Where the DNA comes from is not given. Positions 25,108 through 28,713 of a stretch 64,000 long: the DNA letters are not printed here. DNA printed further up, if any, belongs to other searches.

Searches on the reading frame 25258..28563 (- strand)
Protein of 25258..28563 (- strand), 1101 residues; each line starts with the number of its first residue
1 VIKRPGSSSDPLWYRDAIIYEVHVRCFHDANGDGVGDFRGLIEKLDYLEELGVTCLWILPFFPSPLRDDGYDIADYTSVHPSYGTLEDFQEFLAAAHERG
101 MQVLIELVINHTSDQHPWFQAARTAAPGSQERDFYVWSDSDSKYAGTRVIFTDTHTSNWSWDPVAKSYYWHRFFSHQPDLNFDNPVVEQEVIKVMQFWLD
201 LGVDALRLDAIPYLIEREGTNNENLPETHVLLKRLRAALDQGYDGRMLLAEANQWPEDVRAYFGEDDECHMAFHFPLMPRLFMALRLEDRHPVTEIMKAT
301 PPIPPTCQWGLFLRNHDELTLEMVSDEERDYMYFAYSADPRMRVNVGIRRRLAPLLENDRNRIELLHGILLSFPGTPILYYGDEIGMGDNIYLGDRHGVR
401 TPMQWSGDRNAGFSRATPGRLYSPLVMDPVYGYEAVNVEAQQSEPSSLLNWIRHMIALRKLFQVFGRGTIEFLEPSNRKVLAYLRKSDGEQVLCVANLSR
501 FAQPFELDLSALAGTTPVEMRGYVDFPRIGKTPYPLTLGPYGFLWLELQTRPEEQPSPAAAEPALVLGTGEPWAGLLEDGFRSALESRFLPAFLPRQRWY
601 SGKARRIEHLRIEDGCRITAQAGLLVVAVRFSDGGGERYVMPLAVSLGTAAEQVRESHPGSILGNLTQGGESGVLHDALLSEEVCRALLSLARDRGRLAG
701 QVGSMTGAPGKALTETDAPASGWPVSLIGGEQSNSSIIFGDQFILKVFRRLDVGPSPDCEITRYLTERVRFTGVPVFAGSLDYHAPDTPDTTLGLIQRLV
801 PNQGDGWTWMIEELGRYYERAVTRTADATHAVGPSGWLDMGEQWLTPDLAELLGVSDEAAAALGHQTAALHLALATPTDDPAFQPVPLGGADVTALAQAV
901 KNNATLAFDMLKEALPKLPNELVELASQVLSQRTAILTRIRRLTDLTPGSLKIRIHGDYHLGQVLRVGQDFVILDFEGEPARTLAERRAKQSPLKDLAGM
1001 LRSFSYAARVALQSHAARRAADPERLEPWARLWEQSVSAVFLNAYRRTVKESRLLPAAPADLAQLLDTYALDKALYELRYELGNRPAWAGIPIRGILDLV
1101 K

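Call 40: search_protein_families(library=pfam, proteins=[window:25258-28563:-], max_evalue=0.001)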
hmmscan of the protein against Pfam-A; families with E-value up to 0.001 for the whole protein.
window:25258-28563:- (1101 aa): 3 families
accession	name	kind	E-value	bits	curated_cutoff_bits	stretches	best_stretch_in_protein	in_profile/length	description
PF00128.31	Alpha-amylase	-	1.8e-87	294.9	22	2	25-319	5-317/446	Alpha amylase, catalytic domain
PF16657.11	Malt_amylase_C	-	7.6e-29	100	27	1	468-545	1-75/75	Maltogenic Amylase, C-terminal domain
PF18085.6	Mak_N_cap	-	1.1e-09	39.6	22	1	593-679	1-85/87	Maltokinase N-terminal cap domain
